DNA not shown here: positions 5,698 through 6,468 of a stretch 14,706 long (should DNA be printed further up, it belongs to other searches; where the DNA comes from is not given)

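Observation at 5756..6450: Compact plus-strand cassette: 2-TM protein flanked by two tiny proline-rich ORFs, ending in a terminator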

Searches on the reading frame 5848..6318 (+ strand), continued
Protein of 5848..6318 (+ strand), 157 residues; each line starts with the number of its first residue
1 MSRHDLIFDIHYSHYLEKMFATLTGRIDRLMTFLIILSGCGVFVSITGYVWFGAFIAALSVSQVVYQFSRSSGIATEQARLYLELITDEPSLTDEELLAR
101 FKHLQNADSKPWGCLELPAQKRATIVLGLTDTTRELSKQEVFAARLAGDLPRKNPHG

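Call 53: find_encoding_contigs(protein=P0090, flank=2500, max_places=3)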
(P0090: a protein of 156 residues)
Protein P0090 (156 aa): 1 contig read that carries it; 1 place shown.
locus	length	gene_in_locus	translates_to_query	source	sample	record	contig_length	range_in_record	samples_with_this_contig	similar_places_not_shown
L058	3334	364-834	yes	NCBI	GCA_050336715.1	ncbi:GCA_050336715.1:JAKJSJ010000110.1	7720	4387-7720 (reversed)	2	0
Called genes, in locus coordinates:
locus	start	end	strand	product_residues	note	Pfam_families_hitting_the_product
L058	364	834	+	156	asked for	-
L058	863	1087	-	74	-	-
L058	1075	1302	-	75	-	-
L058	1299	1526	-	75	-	-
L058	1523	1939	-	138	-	-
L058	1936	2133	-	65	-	-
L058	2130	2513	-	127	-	-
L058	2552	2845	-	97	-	PF26815:Phage_RepB (weak)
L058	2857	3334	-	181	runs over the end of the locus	PF06892:Phage_CP76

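Call 54: find_encoding_contigs(protein=P0112, flank=2500, max_places=3)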
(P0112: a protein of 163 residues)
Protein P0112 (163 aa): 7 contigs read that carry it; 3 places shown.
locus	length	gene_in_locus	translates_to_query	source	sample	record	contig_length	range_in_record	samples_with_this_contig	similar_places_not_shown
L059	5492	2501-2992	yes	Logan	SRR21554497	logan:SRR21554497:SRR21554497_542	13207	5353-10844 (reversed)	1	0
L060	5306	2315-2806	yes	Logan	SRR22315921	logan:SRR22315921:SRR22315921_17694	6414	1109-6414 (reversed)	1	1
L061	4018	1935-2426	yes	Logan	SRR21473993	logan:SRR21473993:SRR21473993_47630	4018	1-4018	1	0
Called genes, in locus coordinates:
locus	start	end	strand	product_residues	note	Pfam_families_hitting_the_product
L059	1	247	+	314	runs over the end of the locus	-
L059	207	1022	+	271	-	-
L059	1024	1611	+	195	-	-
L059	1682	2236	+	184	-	-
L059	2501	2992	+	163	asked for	-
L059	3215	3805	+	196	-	-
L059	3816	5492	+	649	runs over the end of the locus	PF05876:GpA_ATPase, PF20454:GpA_nuclease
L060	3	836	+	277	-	?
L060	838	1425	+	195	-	-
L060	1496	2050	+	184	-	-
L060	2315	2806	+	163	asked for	-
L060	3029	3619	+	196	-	-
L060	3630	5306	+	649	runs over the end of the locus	PF05876:GpA_ATPase, PF20454:GpA_nuclease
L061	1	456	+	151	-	?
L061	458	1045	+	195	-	-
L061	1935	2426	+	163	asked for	-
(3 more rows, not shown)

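Call 55: find_encoding_contigs(protein=P0161, flank=2500, max_places=3)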
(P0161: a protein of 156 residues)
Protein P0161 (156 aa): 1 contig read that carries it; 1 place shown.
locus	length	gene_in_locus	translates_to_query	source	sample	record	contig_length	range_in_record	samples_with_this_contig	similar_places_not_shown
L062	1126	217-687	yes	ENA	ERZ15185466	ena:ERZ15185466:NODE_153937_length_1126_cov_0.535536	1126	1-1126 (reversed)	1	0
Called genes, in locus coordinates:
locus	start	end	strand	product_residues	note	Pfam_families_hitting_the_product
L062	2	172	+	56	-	?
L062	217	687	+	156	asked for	-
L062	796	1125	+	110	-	?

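Call 77: fold_search(model_id=the predicted structure, library=viral)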
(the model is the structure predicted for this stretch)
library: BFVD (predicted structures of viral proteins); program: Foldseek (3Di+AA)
matches with E <= 10: 161; with E <= 0.001: 0
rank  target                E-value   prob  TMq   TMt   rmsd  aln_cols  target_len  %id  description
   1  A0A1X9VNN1            7.8e-02  1.00  0.57  0.35   8.4       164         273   10  Uncharacterized protein [Mimivirus AB-566-O17]
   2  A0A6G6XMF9            1.1e-01  0.90  0.39  0.33   7.8       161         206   10  (no name in the UniProt tables at hand)
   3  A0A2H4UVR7            1.6e-01  0.84  0.39  0.32  10.7       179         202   13  Uncharacterized protein [Bodo saltans virus]
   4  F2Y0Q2                1.7e-01  0.98  0.51  0.40   8.6       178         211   12  (no name in the UniProt tables at hand)
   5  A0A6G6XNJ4            1.8e-01  0.77  0.41  0.30  17.1       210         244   13  (no name in the UniProt tables at hand)
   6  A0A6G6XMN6            1.8e-01  0.87  0.38  0.29   8.5       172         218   13  (no name in the UniProt tables at hand)
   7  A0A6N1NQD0            1.9e-01  0.99  0.54  0.34   6.8       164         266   14  Uncharacterized protein [Tupanvirus deep ocean]
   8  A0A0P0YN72            2.4e-01  0.91  0.41  0.28   8.0       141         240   14  (no name in the UniProt tables at hand)
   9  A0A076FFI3            2.6e-01  0.99  0.51  0.37   6.3       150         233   13  SLATT domain-containing protein [Aureococcus anophagefferens virus]
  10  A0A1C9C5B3            2.6e-01  0.99  0.57  0.46   8.0       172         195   11  SMODS and SLOG-associating 2TM effector domain-containing protein [Heterosigma akashiwo virus 01]
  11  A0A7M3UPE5            2.6e-01  0.54  0.32  0.24   9.7       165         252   11  SMODS and SLOG-associating 2TM effector domain-containing protein [Pyramimonas orientalis virus]
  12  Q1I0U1                3.1e-01  0.90  0.45  0.39   8.7       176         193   10  Uncharacterized protein VP11 [Micromonas pusilla reovirus (isolate Netherlands/2005)]
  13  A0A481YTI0            3.1e-01  0.35  0.31  0.20  15.4       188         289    9  SMODS and SLOG-associating 2TM effector domain-containing protein [Marseillevirus LCMAC102]
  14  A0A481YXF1            3.4e-01  0.92  0.41  0.27   6.3       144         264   10  SMODS and SLOG-associating 2TM effector domain-containing protein [Marseillevirus LCMAC201]
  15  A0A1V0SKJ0            5.9e-01  0.89  0.45  0.27   8.1       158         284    9  SMODS and SLOG-associating 2TM effector domain-containing protein [Klosneuvirus KNV1]
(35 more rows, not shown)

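Call 78: search_protein_families(library=pfam, alignment_id=A2, max_evalue=10)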
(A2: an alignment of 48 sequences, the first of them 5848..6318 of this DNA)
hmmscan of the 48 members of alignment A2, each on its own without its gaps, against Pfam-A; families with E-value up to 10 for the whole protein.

A. member 1, window:5848-6318:+ (157 aa): 1 family
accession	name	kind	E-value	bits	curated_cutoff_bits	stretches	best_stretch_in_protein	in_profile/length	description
PF22566.2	UBA_8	-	0.26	11.5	26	1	65-84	7-26/46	UBA-like domain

B. families by the number of members that match (of 48 scanned): 33 families (the first 25 are shown)
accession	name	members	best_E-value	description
PF06127.16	Mpo1-like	2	0.02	2-hydroxy-palmitic acid dioxygenase Mpo1-like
PF18186.6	SLATT_4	2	0.041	SMODS and SLOG-associating 2TM effector domain family 4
PF00501.34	AMP-binding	1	0.0019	AMP-binding enzyme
PF16581.11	HIGH_NTase1_ass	1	0.0051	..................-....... C-terminal region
PF02283.22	CobU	1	0.0063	Cobinamide kinase / cobinamide phosphate guanyltransferase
PF04780.17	DUF629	1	0.0081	Protein of unknown function (DUF629)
PF19346.4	DUF5924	1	0.013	Family of unknown function (DUF5924)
PF12198.13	Tuberculin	1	0.017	Tuberculin-active protein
PF22146.1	LicP_NPro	1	0.02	LicP N-terminal prodomain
PF14126.11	DUF4293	1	0.042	Domain of unknown function (DUF4293)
PF20327.3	DUF6622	1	0.057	Family of unknown function (DUF6622)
PF07201.16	HrpJ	1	0.073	HrpJ-like domain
PF13295.11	DUF4077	1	0.075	Domain of unknown function (DUF4077)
PF04530.17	Viral_Beta_CD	1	0.077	Viral Beta C/D like family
PF23575.1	JAG1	1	0.078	Protein jagged-1-like, predicted ferredoxin-like domain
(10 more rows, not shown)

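Call 80: search_protein_families(library=padloc, alignment_id=A2, max_evalue=1)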
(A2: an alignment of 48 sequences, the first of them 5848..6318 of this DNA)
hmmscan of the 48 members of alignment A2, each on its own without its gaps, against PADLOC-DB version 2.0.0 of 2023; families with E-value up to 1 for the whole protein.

A. member 1, window:5848-6318:+ (157 aa): 0 families

B. families by the number of members that match (of 48 scanned): 6 families
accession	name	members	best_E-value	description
PDLC00712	Effector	8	0.00027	2TM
PDLC03819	RTasSLATT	2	0.013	DRT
PDLC00710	Effector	1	0.0012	2TM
PDLC01023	Csn2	1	0.0019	CRISPR type II-A/NMEMI-associated protein Csn2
PDLC03794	RTasSLATT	1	0.0041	DRT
PDLC00696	Effector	1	0.027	2TM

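Call 82: find_homologous_proteins(query=A2, max_evalue=0.01)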
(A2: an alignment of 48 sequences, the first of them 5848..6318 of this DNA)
Query A2 (48 sequences) (157 aa, profile of the alignment): 37 proteins with E <= 0.01 among 7094 candidates.
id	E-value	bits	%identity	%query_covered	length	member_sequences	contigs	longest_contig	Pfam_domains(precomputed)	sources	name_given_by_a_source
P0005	4.7e-53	197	85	97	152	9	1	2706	-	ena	-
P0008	5.9e-53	197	82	97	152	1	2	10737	-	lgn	-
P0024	1.1e-52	196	49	97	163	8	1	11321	-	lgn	-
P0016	2.2e-52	195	70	97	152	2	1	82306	-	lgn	-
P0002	5.4e-52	194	93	98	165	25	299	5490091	-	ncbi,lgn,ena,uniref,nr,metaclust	ncbi:TPA: hypothetical protein ACN68R_000887 [Klebsiella pneumoniae]|uniref:hypothetical protein n=1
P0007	6.8e-52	193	82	97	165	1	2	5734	-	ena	-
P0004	7.4e-52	193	86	97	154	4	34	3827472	-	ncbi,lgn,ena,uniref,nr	ncbi:hypothetical protein ACX3OY_17235 [Citrobacter farmeri]|uniref:hypothetical protein n=1 Tax=Cit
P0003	2.1e-51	192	90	100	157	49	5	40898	-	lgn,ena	-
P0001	4.5e-51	191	90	100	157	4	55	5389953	-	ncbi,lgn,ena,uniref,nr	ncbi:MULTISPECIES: hypothetical protein [Klebsiella pneumoniae complex]|uniref:hypothetical protein 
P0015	4.9e-51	190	71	96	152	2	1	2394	-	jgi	-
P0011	7.3e-51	190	72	96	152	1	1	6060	-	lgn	-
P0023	8.2e-51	190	51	97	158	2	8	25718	-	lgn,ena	-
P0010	1.1e-50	189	74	96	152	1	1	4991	-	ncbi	ncbi:hypothetical protein D3C75_448800 [compost metagenome]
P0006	4.2e-50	187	80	97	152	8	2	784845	-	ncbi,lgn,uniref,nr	ncbi:hypothetical protein [Kosakonia cowanii]|uniref:hypothetical protein n=1 Tax=Kosakonia cowanii 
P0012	7.7e-50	187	71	96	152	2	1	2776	-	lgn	-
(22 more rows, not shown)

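Call 83: search_protein_families(library=padloc, proteins=[P0101, P0109, P0118, P0127, P0133, P0137, P0142, P0146, P0161, P0174], max_evalue=0.1)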
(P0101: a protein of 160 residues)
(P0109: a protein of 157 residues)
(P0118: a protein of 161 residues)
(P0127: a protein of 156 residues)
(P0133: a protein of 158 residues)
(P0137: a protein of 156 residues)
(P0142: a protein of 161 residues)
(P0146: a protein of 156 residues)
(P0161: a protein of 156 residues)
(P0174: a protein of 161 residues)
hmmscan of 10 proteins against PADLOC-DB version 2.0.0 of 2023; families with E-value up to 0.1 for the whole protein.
P0101 (160 aa): 1 family
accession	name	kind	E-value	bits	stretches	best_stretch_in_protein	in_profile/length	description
PDLC00712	Effector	-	0.032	12.3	1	52-91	67-109/171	2TM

P0109 (157 aa): 1 family
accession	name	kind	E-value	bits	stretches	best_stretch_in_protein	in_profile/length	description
PDLC00712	Effector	-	0.00027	19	1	5-90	16-106/171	2TM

P0118 (161 aa): 0 families

P0127 (156 aa): 1 family
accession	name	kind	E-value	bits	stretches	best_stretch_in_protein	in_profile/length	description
PDLC00712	Effector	-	0.043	11.9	1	52-103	67-119/171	2TM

P0133 (158 aa): 1 family
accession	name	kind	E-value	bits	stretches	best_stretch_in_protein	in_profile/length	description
PDLC03794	RTasSLATT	-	0.0041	14.9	1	49-95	60-103/176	DRT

P0137 (156 aa): 0 families

P0142 (161 aa): 0 families

P0146 (156 aa): 2 families
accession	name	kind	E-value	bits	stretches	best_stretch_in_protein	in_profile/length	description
PDLC00712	Effector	-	0.00073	17.6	1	28-98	37-107/171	2TM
PDLC00710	Effector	-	0.0012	16.6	1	37-107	52-120/176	2TM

P0161 (156 aa): 0 families

P0174 (161 aa): 0 families

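Call 85: find_encoding_contigs(protein=P0064, flank=1500, max_places=2)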
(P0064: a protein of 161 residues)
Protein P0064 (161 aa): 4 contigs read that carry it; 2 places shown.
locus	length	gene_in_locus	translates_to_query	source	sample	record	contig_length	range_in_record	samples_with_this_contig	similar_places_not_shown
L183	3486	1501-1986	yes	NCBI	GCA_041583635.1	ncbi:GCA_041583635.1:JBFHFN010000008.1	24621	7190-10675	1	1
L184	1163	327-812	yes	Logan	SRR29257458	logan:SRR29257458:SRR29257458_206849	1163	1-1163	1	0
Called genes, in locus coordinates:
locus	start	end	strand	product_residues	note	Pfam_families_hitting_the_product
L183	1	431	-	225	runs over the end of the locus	PF06992:Phage_lambda_P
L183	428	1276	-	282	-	PF13730:HTH_36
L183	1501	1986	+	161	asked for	-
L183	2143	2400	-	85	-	-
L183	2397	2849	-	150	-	PF06892:Phage_CP76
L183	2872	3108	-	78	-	PF12844:HTH_19, PF13560:HTH_31, PF01381:HTH_3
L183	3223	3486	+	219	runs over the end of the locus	PF01381:HTH_3, PF00717:Peptidase_S24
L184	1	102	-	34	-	?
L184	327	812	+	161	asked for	-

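Call 86: find_encoding_contigs(protein=P0105, flank=1500, max_places=2)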
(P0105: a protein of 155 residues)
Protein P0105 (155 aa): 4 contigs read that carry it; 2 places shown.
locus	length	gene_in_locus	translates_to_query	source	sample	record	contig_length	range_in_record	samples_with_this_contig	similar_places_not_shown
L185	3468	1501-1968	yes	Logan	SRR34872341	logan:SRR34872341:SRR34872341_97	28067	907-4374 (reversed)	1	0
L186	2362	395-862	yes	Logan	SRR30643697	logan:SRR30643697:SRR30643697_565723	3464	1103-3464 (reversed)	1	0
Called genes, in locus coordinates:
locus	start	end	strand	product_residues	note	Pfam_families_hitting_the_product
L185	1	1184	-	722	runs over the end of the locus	-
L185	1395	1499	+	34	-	-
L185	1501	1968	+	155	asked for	-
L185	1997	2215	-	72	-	-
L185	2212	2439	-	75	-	-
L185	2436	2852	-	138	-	-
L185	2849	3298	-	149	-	PF12961:DUF3850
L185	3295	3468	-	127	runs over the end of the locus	-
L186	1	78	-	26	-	?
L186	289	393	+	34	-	-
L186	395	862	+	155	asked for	-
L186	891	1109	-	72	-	-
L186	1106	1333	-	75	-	-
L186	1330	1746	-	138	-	-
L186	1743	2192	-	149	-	PF12961:DUF3850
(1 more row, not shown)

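Call 87: find_encoding_contigs(protein=P0109, flank=1500, max_places=2)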
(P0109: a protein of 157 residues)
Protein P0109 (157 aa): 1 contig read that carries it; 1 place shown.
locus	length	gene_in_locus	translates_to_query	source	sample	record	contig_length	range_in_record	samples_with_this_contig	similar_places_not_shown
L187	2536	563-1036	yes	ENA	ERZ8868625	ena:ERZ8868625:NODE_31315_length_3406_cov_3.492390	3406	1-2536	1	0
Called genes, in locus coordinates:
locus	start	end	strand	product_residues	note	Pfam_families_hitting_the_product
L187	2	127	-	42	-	?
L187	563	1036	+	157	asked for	-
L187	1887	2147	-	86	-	-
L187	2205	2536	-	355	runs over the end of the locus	PF13588:HSDR_N_2, PF04313:HSDR_N (weak)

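Call 88: find_encoding_contigs(protein=P0146, flank=1500, max_places=2)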
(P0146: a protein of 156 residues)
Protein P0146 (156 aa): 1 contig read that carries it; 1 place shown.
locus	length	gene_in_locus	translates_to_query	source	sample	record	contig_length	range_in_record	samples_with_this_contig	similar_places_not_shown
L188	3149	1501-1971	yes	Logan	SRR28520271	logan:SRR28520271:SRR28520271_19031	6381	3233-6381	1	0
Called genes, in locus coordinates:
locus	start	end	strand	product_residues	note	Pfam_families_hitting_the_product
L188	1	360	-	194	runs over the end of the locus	PF08281:Sigma70_r4_2, PF04545:Sigma70_r4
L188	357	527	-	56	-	-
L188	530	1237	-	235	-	-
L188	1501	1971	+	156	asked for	-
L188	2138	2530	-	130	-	-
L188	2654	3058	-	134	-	PF05154:TM2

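Call 95: search_dna_similar(query=window:5848-6318:+, collection=phages, mode=protein, max_rows=40, max_evalue=0.001)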
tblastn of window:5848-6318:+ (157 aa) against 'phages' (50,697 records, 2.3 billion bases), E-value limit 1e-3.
Records with a match: 5; places in all: 5; records where one place covers at least 80% of the query: 4.
Best place of each record, by identity: <60% 5.
By first word of the organism name: Yersinia 2; Felsduovirus 1; Providencia 1; Elizabethkingia 1.
By host as written in the record: Yersinia enterocolitica 2; Salmonella typhimurium LT2 1; Providencia stuartii 1; Elizabethkingia anophelis 1.
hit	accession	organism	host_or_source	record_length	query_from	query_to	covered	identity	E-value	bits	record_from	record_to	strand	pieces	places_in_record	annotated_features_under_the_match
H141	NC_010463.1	Felsduovirus Fels2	Salmonella typhimurium LT2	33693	8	154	94%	43.2%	2e-22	98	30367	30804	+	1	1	hypothetical protein (x2)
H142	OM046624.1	Yersinia phage vB_YenM_42.18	Yersinia enterocolitica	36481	2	151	96%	35.1%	1e-17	84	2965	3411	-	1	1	hypothetical protein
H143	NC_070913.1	Yersinia phage vB_YenM_42.18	Yersinia enterocolitica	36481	2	151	96%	35.1%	1e-17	84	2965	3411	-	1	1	hypothetical protein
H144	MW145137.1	Providencia phage PSTNGR2lys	Providencia stuartii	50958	1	135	86%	38.5%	8e-22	96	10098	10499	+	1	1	hypothetical protein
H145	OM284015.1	Elizabethkingia phage EKP1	Elizabethkingia anophelis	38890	1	123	78%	34.1%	1e-16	81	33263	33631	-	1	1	hypothetical protein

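Call 96: get_annotated_region(hit=H141, flank=1500)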
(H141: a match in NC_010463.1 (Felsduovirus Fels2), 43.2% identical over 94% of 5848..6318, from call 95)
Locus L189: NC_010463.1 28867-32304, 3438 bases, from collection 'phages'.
description: Enterobacteria phage Fels-2, complete genome.
organism: Felsduovirus Fels2 (NCBI taxid 194701)
taxonomy: Viruses; Duplodnaviria; Heunggongvirae; Uroviricota; Caudoviricetes; Peduoviridae; Felsduovirus
host: Salmonella typhimurium LT2; source: -; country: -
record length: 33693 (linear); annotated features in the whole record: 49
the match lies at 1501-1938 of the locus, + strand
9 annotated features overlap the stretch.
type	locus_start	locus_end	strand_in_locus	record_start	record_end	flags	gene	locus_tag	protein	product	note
CDS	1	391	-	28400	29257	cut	-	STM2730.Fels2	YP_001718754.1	DNA adenine methylase-like protein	Sequence similarity to: YP_001457654.1| retron EC67 DNA adenine methylase [Escherichia coli HS]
CDS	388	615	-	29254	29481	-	-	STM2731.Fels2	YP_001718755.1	DksA-like zinc finger domain containing protein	putative C4-type zinc finger domain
CDS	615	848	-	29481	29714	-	-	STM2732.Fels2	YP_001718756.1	hypothetical protein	Sequence similarity to: NP_958090.1| gp33 [Enterobacteria phage PsP3] & NP_052284.1| Orf79 [Enterobacteria phage 186]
CDS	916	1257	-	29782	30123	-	-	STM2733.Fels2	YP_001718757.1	hypothetical protein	Sequence similarity to: YP_001457651.1hypothetical protein EcHS_A0914 [Escherichia coli HS]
CDS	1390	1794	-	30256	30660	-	-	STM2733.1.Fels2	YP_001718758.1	hypothetical protein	-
CDS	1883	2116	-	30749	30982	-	-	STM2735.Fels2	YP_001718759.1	hypothetical protein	Sequence similarity to: NP_052282.1| Fil [Enterobacteria phage 186] & NP_958089.1| gp32 [Enterobacteria phage PsP3]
CDS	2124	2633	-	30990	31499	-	-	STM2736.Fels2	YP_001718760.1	bacteriophage regulatory protein CII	Sequence similarity to: NP_052281.1| CII [Enterobacteria phage 186] & NP_958088.1| gp31 [Enterobacteria phage PsP3]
CDS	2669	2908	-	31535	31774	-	-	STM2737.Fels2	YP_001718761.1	bacteriophage regulatory protein Ap1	appears to assist derepression during prophage induction; Sequence similarity to: NP_052280.1| Apl [Enterobacteria ...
CDS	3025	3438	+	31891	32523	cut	-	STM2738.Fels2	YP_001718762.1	P2 CI-like protein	Sequence similarity to: NP_052279.1| CI repressor [Enterobacteria phage 186] & NP_958086.1| CI [Enterobacteria phage ...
